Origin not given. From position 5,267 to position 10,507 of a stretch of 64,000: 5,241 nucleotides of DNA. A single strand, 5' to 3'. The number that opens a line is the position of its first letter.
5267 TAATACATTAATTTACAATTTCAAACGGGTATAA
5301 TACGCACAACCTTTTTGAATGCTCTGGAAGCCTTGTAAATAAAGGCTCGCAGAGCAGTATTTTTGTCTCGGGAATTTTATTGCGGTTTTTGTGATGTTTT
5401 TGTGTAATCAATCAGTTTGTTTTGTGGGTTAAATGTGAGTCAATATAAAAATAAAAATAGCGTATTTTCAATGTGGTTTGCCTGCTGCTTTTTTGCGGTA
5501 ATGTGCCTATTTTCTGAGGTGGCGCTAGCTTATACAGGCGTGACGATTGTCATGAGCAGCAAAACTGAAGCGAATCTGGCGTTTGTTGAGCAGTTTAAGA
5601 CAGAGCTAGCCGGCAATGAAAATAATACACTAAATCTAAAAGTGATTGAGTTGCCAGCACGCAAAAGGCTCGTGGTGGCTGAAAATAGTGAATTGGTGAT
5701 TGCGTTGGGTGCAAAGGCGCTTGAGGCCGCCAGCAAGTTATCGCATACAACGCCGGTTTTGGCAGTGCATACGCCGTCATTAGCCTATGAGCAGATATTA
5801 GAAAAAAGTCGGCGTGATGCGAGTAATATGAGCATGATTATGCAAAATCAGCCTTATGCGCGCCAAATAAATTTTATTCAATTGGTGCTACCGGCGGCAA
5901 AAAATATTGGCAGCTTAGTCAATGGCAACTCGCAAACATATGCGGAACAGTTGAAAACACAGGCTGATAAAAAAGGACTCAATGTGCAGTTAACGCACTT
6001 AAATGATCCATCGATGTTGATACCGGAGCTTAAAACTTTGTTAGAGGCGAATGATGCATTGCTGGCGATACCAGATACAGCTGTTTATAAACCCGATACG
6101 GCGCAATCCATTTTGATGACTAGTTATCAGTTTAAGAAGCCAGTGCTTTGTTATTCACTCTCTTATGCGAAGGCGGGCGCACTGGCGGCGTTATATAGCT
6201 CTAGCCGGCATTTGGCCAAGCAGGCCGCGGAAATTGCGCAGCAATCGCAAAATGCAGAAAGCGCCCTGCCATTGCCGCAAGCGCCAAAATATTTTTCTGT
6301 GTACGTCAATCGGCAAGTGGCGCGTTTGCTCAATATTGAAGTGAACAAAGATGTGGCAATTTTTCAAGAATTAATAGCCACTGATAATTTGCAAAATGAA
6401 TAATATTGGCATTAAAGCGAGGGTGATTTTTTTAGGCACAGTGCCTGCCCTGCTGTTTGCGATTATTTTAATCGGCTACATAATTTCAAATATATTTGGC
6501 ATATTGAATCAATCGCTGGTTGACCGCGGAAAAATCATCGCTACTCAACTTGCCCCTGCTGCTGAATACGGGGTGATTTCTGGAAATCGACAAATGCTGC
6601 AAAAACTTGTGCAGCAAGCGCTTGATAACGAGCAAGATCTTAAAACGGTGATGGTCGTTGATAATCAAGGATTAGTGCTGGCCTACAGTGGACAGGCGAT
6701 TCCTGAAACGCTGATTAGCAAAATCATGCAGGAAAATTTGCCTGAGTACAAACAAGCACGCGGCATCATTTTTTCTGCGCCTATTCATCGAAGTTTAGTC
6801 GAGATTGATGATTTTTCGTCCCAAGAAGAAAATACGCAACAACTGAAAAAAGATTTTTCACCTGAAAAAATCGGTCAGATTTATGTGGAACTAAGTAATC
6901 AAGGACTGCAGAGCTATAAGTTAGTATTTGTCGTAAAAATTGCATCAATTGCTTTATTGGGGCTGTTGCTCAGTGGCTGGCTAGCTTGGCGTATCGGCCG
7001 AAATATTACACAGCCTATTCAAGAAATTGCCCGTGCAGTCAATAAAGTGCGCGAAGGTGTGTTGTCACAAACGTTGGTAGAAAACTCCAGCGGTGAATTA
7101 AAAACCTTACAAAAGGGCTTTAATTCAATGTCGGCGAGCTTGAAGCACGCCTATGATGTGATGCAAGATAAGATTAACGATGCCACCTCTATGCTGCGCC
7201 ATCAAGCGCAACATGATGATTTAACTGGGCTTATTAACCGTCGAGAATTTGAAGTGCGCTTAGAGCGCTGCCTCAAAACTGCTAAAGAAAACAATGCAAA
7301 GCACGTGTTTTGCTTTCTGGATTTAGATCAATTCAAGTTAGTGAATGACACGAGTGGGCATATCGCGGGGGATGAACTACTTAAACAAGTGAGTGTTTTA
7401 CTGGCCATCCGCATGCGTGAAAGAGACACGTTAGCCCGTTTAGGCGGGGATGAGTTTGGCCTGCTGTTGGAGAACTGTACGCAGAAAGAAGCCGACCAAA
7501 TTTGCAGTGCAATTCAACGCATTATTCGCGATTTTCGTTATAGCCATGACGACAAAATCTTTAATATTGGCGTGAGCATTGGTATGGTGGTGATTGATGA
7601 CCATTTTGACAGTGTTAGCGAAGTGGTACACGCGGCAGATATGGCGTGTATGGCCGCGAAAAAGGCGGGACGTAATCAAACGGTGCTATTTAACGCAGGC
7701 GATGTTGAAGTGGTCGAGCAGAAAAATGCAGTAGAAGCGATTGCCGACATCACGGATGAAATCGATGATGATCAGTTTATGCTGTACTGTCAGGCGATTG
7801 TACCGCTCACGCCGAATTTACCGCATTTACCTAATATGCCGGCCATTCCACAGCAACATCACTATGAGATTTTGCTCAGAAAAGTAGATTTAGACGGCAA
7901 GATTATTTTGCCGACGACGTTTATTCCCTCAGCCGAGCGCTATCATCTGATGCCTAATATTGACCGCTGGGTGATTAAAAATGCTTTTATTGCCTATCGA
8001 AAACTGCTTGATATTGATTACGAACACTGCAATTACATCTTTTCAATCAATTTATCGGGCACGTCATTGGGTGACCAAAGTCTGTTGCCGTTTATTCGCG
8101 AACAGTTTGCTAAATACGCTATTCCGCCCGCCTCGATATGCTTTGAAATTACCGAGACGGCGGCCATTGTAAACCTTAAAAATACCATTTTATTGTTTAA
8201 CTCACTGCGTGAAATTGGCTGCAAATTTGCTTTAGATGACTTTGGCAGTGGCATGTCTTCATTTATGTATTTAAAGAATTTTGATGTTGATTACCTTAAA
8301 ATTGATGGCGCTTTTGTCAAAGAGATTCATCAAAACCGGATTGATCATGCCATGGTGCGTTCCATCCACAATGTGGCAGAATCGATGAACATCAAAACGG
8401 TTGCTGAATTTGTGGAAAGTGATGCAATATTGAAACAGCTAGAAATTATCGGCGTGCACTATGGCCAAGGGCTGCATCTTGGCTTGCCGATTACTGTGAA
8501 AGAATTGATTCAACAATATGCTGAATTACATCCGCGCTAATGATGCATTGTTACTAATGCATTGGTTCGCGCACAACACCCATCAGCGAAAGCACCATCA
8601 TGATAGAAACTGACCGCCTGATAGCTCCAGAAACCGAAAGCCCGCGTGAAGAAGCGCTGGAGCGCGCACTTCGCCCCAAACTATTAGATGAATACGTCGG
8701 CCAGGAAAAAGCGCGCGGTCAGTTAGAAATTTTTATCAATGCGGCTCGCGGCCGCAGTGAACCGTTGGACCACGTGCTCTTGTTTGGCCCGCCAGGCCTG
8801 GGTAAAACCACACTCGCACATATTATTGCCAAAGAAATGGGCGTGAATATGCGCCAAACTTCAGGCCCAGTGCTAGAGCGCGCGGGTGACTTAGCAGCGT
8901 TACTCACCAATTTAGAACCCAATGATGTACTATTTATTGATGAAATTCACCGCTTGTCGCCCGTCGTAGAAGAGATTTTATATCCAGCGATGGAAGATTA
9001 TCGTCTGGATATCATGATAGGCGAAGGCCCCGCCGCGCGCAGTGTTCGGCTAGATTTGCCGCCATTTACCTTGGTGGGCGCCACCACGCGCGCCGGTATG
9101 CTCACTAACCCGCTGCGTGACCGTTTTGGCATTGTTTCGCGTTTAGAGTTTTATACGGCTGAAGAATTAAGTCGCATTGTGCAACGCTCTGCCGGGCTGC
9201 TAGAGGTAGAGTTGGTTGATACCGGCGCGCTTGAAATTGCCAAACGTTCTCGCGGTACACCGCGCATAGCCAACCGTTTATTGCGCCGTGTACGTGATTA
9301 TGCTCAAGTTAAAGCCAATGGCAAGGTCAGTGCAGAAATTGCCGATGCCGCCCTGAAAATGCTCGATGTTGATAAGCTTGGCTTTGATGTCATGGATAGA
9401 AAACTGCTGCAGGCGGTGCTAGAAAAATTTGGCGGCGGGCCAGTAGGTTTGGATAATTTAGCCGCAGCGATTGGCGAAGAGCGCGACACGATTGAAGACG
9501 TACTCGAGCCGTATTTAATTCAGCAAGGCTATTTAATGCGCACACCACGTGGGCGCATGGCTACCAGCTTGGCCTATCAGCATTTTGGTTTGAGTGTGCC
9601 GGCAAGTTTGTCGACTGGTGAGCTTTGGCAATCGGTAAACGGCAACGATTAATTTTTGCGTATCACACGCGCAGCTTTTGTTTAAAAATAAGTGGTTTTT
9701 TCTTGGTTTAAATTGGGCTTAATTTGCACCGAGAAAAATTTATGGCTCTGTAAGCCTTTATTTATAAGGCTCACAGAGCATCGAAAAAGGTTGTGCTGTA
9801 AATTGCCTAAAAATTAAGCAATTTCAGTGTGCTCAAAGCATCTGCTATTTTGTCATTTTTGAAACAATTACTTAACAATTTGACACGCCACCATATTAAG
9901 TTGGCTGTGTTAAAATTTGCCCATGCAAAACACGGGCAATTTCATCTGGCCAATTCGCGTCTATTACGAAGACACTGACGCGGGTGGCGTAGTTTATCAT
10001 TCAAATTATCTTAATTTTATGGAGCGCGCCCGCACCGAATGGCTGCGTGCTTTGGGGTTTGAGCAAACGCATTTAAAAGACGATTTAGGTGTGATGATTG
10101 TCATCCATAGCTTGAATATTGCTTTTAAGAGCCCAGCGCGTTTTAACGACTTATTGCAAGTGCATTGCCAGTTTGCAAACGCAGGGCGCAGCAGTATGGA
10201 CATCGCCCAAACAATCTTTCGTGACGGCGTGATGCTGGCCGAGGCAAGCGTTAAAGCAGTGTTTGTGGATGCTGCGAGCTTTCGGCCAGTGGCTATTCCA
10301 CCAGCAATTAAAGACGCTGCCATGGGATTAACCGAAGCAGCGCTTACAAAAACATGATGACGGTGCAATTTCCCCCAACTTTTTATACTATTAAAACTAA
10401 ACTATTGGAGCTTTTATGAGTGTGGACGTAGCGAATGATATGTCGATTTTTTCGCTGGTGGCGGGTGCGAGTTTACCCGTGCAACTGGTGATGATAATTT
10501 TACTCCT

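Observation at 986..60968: Ten copies of a 64-bp structured intergenic repeat (T-run, 14-bp-stem hairpin, T-run)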

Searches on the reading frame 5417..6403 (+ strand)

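Call 20: search_protein_families(library=ncbifam, proteins=[window:5417-6403:+], max_evalue=0.00001)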
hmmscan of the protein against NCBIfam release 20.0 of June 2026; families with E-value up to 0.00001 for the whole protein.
window:5417-6403:+ (328 aa): 1 family
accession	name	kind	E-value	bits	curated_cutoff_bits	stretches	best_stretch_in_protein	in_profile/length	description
NF041285.1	ABC_SBP_TrpX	equivalog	9.9e-14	51.1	390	1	86-313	87-317/322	tryptophan ABC transporter substrate-binding protein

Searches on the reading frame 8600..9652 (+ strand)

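Call 20: search_protein_families(library=ncbifam, proteins=[window:8600-9652:+], max_evalue=0.00001)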
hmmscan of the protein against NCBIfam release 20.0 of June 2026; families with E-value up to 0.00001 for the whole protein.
window:8600-9652:+ (350 aa): 16 families
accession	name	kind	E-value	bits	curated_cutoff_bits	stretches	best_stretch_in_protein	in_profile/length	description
NF000868.0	PRK00080.1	equivalog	1.4e-164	546.7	282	1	10-332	5-327/330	Holliday junction branch migration DNA helicase RuvB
TIGR00635.1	ruvB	equivalog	2.1e-147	490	299.05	1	28-330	2-304/305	Holliday junction branch migration DNA helicase RuvB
TIGR02903.1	spore_lon_C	equivalog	4.4e-12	45.3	678.8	1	19-80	143-199/615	Lon family ATP-dependent protease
NF009881.0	PRK13341.1-2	equivalog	2.3e-11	42.3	651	1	16-136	14-138/736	AAA family ATPase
NF003233.0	PRK04195.2-3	equivalog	4.9e-11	42.1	471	1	24-80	7-62/504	replication factor C large subunit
NF009883.0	PRK13341.1-4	equivalog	5.9e-11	41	668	1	15-135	16-140/729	AAA family ATPase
NF003229.0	PRK04195.1-5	equivalog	2.7e-10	39.5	280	1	25-84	12-72/413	replication factor C large subunit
NF009882.0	PRK13341.1-3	equivalog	4.2e-10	38.4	1197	1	20-138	20-142/734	AAA family ATPase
NF011523.0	PRK14962.1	equivalog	4.1e-09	35.7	576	1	18-91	2-71/474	DNA polymerase III subunits gamma and tau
NF003230.0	PRK04195.1-6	equivalog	4.1e-09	35.6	441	1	24-83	8-66/494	replication factor C large subunit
TIGR02902.1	spore_lonB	equivalog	4.2e-09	35.6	723.3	0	20-80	55-110/531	ATP-dependent protease LonB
NF001679.0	PRK00440.1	equivalog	9.2e-08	31.5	303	1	24-80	12-63/322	replication factor C small subunit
TIGR02397.1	dnaX_nterm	equivalog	1.3e-07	31.3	250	1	18-88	2-68/355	DNA polymerase III subunit gamma/tau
NF003226.0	PRK04195.1-1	equivalog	3.8e-07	29.4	588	1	24-83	8-67/405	replication factor C large subunit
NF011514.0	PRK14953.1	equivalog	2.7e-06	26.6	536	0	19-87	5-69/488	DNA polymerase III subunits gamma and tau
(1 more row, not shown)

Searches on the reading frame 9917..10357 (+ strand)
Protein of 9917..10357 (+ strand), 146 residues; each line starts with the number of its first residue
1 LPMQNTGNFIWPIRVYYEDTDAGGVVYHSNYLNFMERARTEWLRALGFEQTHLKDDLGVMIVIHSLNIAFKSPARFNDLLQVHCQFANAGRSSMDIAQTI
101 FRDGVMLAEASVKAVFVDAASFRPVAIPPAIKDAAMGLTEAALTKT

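Call 20: search_protein_families(library=ncbifam, proteins=[window:9917-10357:+], max_evalue=0.00001)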
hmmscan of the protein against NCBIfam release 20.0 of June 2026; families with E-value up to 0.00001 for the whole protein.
window:9917-10357:+ (146 aa): 4 families
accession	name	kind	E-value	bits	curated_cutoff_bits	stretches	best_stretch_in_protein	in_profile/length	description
TIGR02799.1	thio_ybgC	equivalog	6.4e-47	159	141.35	1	9-133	1-125/126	tol-pal system-associated acyl-CoA thioesterase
TIGR00051.1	TIGR00051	subfamily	3.3e-34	117.7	68.7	1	12-128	1-117/117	YbgC/FadM family acyl-CoA thioesterase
NF008065.0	PRK10800.1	equivalog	8.9e-34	116.5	185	1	6-131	3-128/134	tol-pal system-associated acyl-CoA thioesterase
NF047424.1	MenI_Staph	exception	5.1e-13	49.1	225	1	13-127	8-122/148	1,4-dihydroxy-2-naphthoyl-CoA hydrolase MenI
